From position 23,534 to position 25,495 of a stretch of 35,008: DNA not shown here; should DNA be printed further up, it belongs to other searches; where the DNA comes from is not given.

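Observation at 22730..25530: AT-rich island with an overlapping methyltransferase plus large tail-anchored protein pair: candidate uncharacterised two-gene system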

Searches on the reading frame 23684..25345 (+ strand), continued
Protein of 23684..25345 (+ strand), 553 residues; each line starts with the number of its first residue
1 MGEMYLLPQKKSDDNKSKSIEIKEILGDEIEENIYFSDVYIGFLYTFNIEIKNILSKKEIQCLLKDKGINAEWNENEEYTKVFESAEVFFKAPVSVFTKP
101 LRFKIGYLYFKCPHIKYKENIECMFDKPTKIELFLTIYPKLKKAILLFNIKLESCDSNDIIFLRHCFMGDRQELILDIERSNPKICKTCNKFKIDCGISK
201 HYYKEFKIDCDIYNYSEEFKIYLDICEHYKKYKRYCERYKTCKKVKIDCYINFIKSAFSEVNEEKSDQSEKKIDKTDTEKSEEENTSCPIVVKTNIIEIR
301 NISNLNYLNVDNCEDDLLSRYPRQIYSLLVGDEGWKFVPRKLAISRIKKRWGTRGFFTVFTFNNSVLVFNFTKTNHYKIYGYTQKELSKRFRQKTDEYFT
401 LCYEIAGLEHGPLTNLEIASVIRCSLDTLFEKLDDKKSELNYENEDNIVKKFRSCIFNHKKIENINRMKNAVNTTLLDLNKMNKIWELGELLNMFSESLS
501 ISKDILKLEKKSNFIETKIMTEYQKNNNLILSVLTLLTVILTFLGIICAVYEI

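Call 44: search_protein_families(library=pfam, proteins=[L020:8793-11237:+, L020:11248-13230:+, L020:13292-14290:+, L020:4324-6495:+, L037:9098-10225:+, L037:5828-7048:+, L012:8230-9264:+, L024:1029-3104:+, L024:3120-4496:+, L031:8733-10187:+], max_evalue=0.001)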
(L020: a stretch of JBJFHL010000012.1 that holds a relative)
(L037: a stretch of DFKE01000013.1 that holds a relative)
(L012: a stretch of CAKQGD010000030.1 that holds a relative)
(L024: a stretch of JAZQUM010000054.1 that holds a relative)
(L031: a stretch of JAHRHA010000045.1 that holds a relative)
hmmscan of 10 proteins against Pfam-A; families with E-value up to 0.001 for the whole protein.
L020:8793-11237:+ (814 aa): 7 families
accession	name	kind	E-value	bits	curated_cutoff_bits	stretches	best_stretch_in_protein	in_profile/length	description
PF00580.27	UvrD-helicase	-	7.4e-98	328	23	1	6-268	1-271/271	UvrD/REP helicase N-terminal domain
PF13361.12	UvrD_C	-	2e-82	277.9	25.6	1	273-619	1-348/350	UvrD-like helicase C-terminal domain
PF13245.12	AAA_19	-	2.8e-23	83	25.1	1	15-251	8-132/134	AAA domain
PF13538.12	UvrD_C_2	-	7e-11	42.3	27.4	1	558-617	2-52/52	UvrD-like helicase C-terminal domain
PF13604.12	AAA_30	-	3.1e-07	30.7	27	1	5-70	1-67/191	AAA domain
PF21196.3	PcrA_UvrD_tudor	-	4.1e-07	30.2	23.9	1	770-813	1-48/48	PcrA/UvrD tudor domain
PF01443.25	Viral_helicase1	-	0.00024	21.4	21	0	552-616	171-226/228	Viral superfamily 1 RNA helicase core domain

L020:11248-13230:+ (660 aa): 9 families
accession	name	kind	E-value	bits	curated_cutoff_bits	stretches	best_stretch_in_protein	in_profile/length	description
PF01653.23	DNA_ligase_aden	-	8.8e-51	173.3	27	1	73-304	2-251/253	NAD-dependent DNA ligase adenylation domain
PF03120.22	DNA_ligase_OB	-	1e-24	86.7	32.9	1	309-381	1-73/79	NAD-dependent DNA ligase OB-fold domain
PF12826.13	HHH_2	-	6.1e-15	55.6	27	1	496-560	1-64/64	Helix-hairpin-helix motif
PF00533.33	BRCT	-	1.2e-08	35.5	21.3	1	579-648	5-72/78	BRCA1 C Terminus (BRCT) domain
PF03119.21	DNA_ligase_ZBD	-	7.8e-06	26.1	25.8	1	391-416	2-25/27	NAD-dependent DNA ligase C4 zinc finger domain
PF12738.14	PTCB-BRCT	-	2e-05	24.9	22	1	594-645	10-59/63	twin BRCT domain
PF14520.12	HHH_5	-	4.1e-05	24.4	27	0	431-486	3-55/57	Helix-hairpin-helix domain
PF00633.29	HHH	-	0.0002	21.5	24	1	529-549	9-29/30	Helix-hairpin-helix motif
PF16589.12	BRCT_2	-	0.0003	21.5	27.3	0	580-648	3-68/86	BRCT domain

L020:13292-14290:+ (332 aa): 2 families
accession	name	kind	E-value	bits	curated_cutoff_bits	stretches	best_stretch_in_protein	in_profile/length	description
PF02769.27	AIRS_C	-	8.4e-21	75.2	23.1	1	153-303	2-148/156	AIR synthase related protein, C-terminal domain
PF00586.29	AIRS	-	2.1e-17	64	24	1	34-139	1-111/112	AIR synthase related protein, N-terminal domain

L020:4324-6495:+ (723 aa): 3 families
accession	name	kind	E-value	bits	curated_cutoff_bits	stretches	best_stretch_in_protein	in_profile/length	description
PF12437.13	GSIII_N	-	5.6e-83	276.8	25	1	33-191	2-160/160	Glutamine synthetase type III N terminal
PF18318.6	Gln-synt_C-ter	-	9.8e-46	154.8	22.7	1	516-633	1-118/118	Glutamine synthetase C-terminal domain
PF00120.29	Gln-synt_C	-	1.2e-22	80.9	24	1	208-392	17-195/344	Glutamine synthetase, catalytic domain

L037:9098-10225:+ (375 aa): 1 family
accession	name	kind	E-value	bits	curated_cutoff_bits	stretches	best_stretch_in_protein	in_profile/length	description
PF00128.31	Alpha-amylase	-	6.2e-57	194.2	22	1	4-373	1-393/446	Alpha amylase, catalytic domain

L037:5828-7048:+ (406 aa): 2 families
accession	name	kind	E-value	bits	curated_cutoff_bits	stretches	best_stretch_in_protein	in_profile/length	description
PF00805.28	Pentapeptide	-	4.2e-11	42.6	20.2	1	173-212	1-40/40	Pentapeptide repeats (8 copies)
PF13599.13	Pentapeptide_4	-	1.5e-05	25.4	38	0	174-214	2-42/78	Pentapeptide repeat region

L012:8230-9264:+ (344 aa): 5 families
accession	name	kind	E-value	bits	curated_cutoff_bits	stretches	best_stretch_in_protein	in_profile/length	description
PF01070.24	FMN_dh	-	7.8e-64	216.3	24.9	2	198-343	204-349/350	FMN-dependent dehydrogenase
PF01645.23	Glu_synthase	-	1.3e-06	28.3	20.4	1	233-303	242-311/369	Conserved region in glutamate synthase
PF05690.20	ThiG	-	4.4e-06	26.7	23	0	255-298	165-206/247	Thiazole biosynthesis protein ThiG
PF00478.31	IMPDH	-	9.7e-05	22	25.6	1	205-299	137-239/345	IMP dehydrogenase / GMP reductase domain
PF00977.27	His_biosynth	-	0.0002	21.3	23.6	0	249-297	57-103/228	Histidine biosynthesis protein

L024:1029-3104:+ (691 aa): 0 families

L024:3120-4496:+ (458 aa): 3 families
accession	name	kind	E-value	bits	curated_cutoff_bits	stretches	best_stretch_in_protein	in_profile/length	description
PF07690.21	MFS_1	-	1.2e-44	153.1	33.4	1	26-410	12-346/347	Major Facilitator Superfamily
PF00083.30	Sugar_tr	-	9.1e-14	51.6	22.3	2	44-191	44-194/452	Sugar (and other) transporter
PF05977.19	MFS_3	-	9.3e-07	28.1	27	1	10-200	8-201/524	Transmembrane secretion effector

L031:8733-10187:+ (484 aa): 1 family
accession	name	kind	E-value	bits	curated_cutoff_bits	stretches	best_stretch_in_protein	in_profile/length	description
PF01425.27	Amidase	-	1.1e-89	301.9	27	1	42-462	2-445/445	Amidase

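Call 46: predict_structure(alignment_id=A2)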
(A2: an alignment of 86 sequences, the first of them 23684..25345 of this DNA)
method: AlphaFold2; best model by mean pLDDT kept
length: 553 residues; sequences in the alignment: 86
mean_pLDDT: 82.9   pTM: 0.84
mean pLDDT of the five models: 82.9, 82.2, 81.0, 80.7, 80.5
residues with pLDDT >= 90: 303; 70-90: 110; 50-70: 117; < 50: 23
segments of 3 or more residues with pLDDT < 50: 196-204, 212-215
pLDDT, mean of each block of 10 residues (from residue 1): 50 55 62 96 97 93 94 96 93 63 96 73 86 96 96 97 94 89 83 53 48 52 63 57 75 92 67 58 66 98 87 91 98 95 96 95 98 94 97 96 96 95 92 77 67 71 73 69 77 95 90 85 89 97 97 94
secondary structure, 60 per line:
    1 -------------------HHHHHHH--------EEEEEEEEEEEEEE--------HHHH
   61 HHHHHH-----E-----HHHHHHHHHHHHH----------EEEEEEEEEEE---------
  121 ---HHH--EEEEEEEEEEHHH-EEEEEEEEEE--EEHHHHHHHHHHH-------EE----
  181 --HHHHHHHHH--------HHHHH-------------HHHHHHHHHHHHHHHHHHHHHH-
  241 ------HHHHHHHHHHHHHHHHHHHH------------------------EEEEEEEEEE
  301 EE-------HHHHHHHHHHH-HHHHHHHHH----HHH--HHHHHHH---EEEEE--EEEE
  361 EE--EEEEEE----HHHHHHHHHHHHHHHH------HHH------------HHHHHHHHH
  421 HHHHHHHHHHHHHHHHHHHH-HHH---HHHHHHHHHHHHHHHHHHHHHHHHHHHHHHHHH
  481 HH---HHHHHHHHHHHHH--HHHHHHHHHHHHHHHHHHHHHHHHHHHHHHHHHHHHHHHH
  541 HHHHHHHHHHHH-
elements in order: H20-26 E35-48 H57-66 H78-90 E101-111 E129-138 E143-152 H157-167 H183-191 H200-204 H218-239 H247-266 E291-302 H310-320 H322-330 H340-346 E350-354 E357-362 E365-370 H375-390 H412-440 H448-482 H486-498 H501-552

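Call 50: fold_search(model_id=the predicted structure, library=pdb)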
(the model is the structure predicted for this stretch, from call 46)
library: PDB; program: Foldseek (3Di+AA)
matches with E <= 10: 635; with E <= 0.001: 0
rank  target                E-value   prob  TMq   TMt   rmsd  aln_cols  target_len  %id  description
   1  8tmc_B                1.6e-02  0.85  0.16  0.24  17.7       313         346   10  Cryo-EM structure of CorA in complex with conformation-specific synthetic antibody C12 and 20 mM MgCl2, State MG20-2 (released 2025-02-12)
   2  8tmb_A                2.4e-02  0.82  0.15  0.23  16.8       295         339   12  Cryo-EM structure of CorA in complex with conformation-specific synthetic antibody C12 and 20 mM MgCl2, State MG20-1 (released 2025-02-12)
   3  8tmc_C                3.3e-02  0.75  0.16  0.24  16.5       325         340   11  Cryo-EM structure of CorA in complex with conformation-specific synthetic antibody C12 and 20 mM MgCl2, State MG20-2 (released 2025-02-12)
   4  2bbj_A                4.3e-02  0.75  0.16  0.24  15.5       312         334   14  Crystal structure of the CorA Mg2+ transporter (released 2005-12-13)
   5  8tmc_E                5.9e-02  0.84  0.19  0.28  14.6       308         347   12  Cryo-EM structure of CorA in complex with conformation-specific synthetic antibody C12 and 20 mM MgCl2, State MG20-2 (released 2025-02-12)
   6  8tmc_A                6.2e-02  0.66  0.15  0.23  17.0       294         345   12  Cryo-EM structure of CorA in complex with conformation-specific synthetic antibody C12 and 20 mM MgCl2, State MG20-2 (released 2025-02-12)
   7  2iub_I                7.6e-02  0.63  0.17  0.25  15.4       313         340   13  Crystal structure of a divalent metal ion transporter CorA at 2.9 A resolution. (released 2006-08-03)
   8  5jtg_B                7.6e-02  0.60  0.17  0.26  16.1       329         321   12  Crystal structure of Thermotoga maritima mutant D89K/D253K (released 2017-01-25)
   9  5jrw_C                7.6e-02  0.60  0.17  0.25  16.0       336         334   13  Crystal structure of Thermotoga maritima mutant D89R/D253R (released 2017-01-25)
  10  3jch_C                7.6e-02  0.51  0.16  0.24  15.4       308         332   12  Cryo-EM structure of the magnesium channel CorA in the magnesium-free, asymmetric open state II (released 2016-02-17)
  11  4i0u_E                8.5e-02  0.57  0.15  0.22  15.7       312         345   14  Improved structure of Thermotoga maritima CorA at 2.7 A resolution (released 2013-03-06)
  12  3jch_D                8.9e-02  0.54  0.14  0.22  17.3       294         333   10  Cryo-EM structure of the magnesium channel CorA in the magnesium-free, asymmetric open state II (released 2016-02-17)
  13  4i0u_A                1.0e-01  0.63  0.17  0.24  15.5       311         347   12  Improved structure of Thermotoga maritima CorA at 2.7 A resolution (released 2013-03-06)
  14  4i0u_B                1.0e-01  0.57  0.15  0.22  16.2       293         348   12  Improved structure of Thermotoga maritima CorA at 2.7 A resolution (released 2013-03-06)
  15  2hn2_A                1.0e-01  0.28  0.12  0.18  17.4       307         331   12  Crystal structure of the CorA Mg2+ transporter homologue from T. maritima in complex with divalent cations (released 2006-08-29)
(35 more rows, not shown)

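Call 52: fold_search(model_id=the predicted structure, library=viral)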
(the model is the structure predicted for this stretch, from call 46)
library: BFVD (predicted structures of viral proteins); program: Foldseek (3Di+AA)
matches with E <= 10: 326; with E <= 0.001: 0
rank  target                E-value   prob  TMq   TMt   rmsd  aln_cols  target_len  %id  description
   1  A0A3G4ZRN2            1.1e-01  0.21  0.10  0.21  11.4       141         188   11  Uncharacterized protein [Dasosvirus sp.]
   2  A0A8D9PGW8            1.6e-01  0.06  0.08  0.16  19.0       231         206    8  M [Bemisia tabaci-associated virus 1]
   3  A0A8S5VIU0            2.3e-01  0.18  0.08  0.28  17.1       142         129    9  (no name in the UniProt tables at hand)
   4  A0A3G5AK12            2.9e-01  0.15  0.10  0.05  12.1       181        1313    8  VETF-like early transcription factor large subunit [Solivirus sp.]
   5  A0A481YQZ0            2.9e-01  0.06  0.07  0.14  15.3       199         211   12  Uncharacterized protein [Marseillevirus LCMAC101]
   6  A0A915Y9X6            2.9e-01  0.05  0.07  0.13  16.6       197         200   13  (no name in the UniProt tables at hand)
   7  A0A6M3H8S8            3.6e-01  0.10  0.08  0.16  12.7       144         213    8  Matrix protein [Perhabdovirus trutta]
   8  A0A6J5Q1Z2            3.8e-01  0.11  0.09  0.13  12.7       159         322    7  Uncharacterized protein [uncultured Caudovirales phage]
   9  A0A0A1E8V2            4.7e-01  0.08  0.07  0.15  17.5       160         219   11  Matrix protein [Lepeophtheirus salmonis rhabdovirus 127]
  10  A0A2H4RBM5            5.0e-01  0.13  0.09  0.33  14.8       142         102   11  Uncharacterized protein [Sulfolobus ellipsoid virus 1]
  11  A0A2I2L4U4            5.0e-01  0.05  0.07  0.12  25.7       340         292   12  F-box domain-containing protein [Orpheovirus IHUMI-LCC2]
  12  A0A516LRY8            5.2e-01  0.12  0.07  0.25  16.1       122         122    8  (no name in the UniProt tables at hand)
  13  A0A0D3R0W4            5.2e-01  0.07  0.09  0.18  16.1       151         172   12  Matrix [Garba virus]
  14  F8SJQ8                5.5e-01  0.12  0.10  0.20  11.3       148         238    8  Uncharacterized protein 026 [Pseudomonas phage PhiPA3]
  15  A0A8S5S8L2            5.5e-01  0.03  0.09  0.12  14.2       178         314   16  Uncharacterized protein [Siphoviridae sp. ctylc9]
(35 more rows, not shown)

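Call 53: search_protein_families(library=padloc, proteins=[L037:7422-9095:+, L035:849-2516:+, L036:7458-8921:+, L012:6742-8223:+, L016:4993-6702:+, L023:7389-8723:+, L024:4591-5808:+, L008:7974-9248:+, L011:1407-2660:+, L031:7452-8714:+], max_evalue=1)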
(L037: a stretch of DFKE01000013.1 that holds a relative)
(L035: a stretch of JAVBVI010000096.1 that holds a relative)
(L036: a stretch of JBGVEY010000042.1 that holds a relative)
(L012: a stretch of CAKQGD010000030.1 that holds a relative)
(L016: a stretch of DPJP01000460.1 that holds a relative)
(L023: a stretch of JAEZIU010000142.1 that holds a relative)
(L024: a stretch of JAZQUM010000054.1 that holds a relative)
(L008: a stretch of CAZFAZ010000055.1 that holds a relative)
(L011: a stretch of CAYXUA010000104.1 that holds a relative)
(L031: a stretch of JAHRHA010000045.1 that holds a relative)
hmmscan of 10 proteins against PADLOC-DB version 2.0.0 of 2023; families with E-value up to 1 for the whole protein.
L037:7422-9095:+ (557 aa): 3 families
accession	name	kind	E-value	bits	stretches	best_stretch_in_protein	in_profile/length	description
PDLC01043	CorA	-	5.5e-06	23.4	1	431-545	347-449/457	CorA-like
PDLC01174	CorA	-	0.0019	15.2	1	431-532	351-427/446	CorA-like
PDLC03841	LeoBC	-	0.032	11.3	1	441-549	411-505/601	-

L035:849-2516:+ (555 aa): 0 families

L036:7458-8921:+ (487 aa): 0 families

L012:6742-8223:+ (493 aa): 0 families

L016:4993-6702:+ (569 aa): 0 families

L023:7389-8723:+ (444 aa): 0 families

L024:4591-5808:+ (405 aa): 1 family
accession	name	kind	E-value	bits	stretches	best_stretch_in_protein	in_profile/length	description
PDLC01043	CorA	-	0.026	11.2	1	344-405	344-405/457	CorA-like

L008:7974-9248:+ (424 aa): 0 families

L011:1407-2660:+ (417 aa): 0 families

L031:7452-8714:+ (420 aa): 0 families
